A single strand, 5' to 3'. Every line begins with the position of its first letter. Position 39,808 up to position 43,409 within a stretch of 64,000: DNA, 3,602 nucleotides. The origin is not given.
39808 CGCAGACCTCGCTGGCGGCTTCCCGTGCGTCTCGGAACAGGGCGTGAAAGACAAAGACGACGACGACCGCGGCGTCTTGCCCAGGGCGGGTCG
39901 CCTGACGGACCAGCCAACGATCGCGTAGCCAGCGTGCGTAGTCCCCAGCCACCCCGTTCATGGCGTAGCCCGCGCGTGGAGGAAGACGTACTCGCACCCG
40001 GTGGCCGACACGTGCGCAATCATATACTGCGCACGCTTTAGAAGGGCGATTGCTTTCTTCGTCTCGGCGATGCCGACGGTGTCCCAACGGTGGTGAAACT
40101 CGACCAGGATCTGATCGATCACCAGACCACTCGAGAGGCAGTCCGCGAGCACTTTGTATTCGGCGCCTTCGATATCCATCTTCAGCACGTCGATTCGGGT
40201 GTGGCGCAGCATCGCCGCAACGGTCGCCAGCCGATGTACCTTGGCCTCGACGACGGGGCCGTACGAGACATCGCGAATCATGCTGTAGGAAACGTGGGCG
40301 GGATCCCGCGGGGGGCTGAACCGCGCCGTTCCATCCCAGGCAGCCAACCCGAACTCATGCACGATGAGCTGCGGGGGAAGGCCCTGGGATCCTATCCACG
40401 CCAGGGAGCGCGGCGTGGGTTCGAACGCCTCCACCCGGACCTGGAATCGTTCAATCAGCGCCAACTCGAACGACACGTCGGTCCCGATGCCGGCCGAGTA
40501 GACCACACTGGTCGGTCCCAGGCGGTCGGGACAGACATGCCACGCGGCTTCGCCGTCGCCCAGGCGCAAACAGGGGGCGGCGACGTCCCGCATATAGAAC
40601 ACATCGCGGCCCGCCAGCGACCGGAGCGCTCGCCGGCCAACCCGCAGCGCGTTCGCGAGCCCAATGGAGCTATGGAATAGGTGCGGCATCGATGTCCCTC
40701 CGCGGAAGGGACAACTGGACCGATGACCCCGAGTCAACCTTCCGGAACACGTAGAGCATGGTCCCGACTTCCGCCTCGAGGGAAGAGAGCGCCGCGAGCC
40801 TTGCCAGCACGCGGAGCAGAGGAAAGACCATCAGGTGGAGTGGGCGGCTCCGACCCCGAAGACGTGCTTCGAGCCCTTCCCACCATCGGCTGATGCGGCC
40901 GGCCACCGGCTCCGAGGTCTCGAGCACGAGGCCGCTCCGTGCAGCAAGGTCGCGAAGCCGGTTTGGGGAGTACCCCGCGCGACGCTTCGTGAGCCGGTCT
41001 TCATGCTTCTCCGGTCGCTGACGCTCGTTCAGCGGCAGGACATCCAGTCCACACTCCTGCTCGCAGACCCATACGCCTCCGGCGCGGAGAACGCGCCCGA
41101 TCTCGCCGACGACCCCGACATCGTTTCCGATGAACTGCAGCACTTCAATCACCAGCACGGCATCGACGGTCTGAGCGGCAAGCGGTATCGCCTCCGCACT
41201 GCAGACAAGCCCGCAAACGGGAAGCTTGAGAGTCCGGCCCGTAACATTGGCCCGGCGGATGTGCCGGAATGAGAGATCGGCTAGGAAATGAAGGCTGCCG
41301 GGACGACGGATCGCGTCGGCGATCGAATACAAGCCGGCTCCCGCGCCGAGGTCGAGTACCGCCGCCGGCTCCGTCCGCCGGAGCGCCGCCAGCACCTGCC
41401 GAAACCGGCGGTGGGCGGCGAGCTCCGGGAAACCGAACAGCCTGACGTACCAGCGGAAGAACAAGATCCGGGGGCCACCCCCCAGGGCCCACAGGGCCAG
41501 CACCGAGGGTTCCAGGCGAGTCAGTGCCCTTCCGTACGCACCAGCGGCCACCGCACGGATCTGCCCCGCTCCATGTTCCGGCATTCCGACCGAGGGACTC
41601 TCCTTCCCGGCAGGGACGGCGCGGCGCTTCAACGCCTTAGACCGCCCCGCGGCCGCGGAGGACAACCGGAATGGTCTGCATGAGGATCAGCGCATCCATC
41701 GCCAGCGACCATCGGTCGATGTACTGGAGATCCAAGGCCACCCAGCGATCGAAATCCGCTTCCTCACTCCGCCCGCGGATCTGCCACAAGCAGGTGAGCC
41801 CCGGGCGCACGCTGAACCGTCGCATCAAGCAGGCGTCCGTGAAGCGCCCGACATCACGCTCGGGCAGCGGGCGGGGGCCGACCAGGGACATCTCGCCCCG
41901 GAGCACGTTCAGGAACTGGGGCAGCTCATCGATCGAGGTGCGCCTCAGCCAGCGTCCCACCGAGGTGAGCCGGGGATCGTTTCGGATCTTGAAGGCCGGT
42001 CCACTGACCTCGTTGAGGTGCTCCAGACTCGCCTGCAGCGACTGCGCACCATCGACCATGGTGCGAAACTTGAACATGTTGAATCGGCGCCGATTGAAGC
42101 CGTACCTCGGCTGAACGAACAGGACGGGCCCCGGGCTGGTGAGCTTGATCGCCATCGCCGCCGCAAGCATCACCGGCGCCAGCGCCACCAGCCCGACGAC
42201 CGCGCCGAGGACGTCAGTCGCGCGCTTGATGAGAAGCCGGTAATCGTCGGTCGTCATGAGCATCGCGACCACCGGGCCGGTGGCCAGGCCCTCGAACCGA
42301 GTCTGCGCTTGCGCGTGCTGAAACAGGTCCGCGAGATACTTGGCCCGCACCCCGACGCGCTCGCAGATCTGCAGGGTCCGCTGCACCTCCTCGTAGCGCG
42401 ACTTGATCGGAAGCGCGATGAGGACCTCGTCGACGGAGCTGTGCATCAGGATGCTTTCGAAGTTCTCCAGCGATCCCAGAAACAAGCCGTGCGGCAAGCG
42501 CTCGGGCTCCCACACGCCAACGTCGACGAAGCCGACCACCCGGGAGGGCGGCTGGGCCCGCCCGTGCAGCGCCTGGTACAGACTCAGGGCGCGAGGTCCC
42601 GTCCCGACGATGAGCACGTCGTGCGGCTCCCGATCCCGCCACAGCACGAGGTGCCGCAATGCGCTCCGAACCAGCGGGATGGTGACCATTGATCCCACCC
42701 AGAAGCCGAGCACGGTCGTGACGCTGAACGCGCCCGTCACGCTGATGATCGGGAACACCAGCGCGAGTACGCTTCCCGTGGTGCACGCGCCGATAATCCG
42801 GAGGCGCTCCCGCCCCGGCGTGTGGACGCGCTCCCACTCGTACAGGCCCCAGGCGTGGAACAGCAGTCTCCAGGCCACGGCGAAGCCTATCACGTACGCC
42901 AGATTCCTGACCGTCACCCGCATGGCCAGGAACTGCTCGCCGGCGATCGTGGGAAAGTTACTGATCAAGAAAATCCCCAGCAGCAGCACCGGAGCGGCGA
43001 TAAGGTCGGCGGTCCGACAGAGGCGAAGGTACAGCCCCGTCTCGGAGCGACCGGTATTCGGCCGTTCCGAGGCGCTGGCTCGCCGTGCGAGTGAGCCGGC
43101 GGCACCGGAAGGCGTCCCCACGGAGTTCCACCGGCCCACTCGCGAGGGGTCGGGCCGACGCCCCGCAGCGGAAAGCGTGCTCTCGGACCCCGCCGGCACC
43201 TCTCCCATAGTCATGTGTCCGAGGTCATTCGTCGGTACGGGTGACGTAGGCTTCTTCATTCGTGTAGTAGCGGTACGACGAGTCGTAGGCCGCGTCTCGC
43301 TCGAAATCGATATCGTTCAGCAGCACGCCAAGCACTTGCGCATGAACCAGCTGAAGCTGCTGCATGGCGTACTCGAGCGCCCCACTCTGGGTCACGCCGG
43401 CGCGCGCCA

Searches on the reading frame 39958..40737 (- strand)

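Call 9: search_protein_families(library=pfam, proteins=[window:39958-40737:-], max_evalue=0.0001)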
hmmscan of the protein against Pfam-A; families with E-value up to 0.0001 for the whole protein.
window:39958-40737:- (259 aa): 2 families
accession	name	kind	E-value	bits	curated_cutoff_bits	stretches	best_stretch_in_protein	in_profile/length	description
PF05050.19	Methyltransf_21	-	4.9e-11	43.5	22.7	1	101-238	25-171/173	Methyltransferase FkbM domain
PF13383.12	Methyltransf_22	-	1.7e-05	25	22.4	0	171-223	163-215/252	Methyltransferase domain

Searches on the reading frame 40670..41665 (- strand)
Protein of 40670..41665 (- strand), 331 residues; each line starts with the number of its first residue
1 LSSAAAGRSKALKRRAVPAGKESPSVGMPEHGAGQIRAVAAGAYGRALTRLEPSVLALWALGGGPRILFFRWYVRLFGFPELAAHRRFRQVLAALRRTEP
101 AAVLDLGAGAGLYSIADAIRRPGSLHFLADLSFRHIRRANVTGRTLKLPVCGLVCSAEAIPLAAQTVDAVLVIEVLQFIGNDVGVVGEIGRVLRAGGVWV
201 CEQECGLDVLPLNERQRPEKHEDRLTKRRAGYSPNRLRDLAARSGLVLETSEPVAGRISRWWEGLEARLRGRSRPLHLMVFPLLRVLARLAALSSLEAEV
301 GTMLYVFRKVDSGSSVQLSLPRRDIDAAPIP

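Call 9: search_protein_families(library=pfam, proteins=[window:40670-41665:-], max_evalue=0.0001)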
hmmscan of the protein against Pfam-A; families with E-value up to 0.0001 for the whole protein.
window:40670-41665:- (331 aa): 3 families
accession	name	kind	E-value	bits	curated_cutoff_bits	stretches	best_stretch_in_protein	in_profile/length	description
PF08241.18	Methyltransf_11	-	1.9e-10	41.7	21.2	1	104-200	1-94/95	Methyltransferase domain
PF13649.12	Methyltransf_25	-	6.3e-08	33.6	27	1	103-197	1-97/97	Methyltransferase domain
PF13847.12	Methyltransf_31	-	3.3e-06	27.3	27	1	102-211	6-119/145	Methyltransferase domain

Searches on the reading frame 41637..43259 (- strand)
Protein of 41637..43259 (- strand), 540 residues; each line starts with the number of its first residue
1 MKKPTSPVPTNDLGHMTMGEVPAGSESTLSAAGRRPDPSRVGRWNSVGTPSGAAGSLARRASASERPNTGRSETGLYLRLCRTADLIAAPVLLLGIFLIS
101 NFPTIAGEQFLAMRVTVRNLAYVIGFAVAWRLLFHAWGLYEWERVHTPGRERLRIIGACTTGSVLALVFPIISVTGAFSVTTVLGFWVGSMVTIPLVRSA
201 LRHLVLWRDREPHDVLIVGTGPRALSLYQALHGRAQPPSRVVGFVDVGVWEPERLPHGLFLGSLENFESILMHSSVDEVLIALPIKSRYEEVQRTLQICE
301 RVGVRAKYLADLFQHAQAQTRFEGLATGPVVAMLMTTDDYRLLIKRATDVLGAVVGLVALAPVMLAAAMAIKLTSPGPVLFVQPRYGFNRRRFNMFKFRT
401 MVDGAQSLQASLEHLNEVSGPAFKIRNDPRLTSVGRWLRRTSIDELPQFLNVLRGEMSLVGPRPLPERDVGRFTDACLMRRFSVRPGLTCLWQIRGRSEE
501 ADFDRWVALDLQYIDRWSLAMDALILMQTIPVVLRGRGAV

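Call 9: search_protein_families(library=pfam, proteins=[window:41637-43259:-], max_evalue=0.0001)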
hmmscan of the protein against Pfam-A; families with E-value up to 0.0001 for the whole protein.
window:41637-43259:- (540 aa): 2 families
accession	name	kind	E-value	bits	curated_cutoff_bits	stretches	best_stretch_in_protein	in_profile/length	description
PF02397.22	Bac_transf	-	1.2e-63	214.3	27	1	345-534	1-178/179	Bacterial sugar transferase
PF13727.12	CoA_binding_3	-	4.3e-13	50.1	25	1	136-305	2-170/175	CoA-binding domain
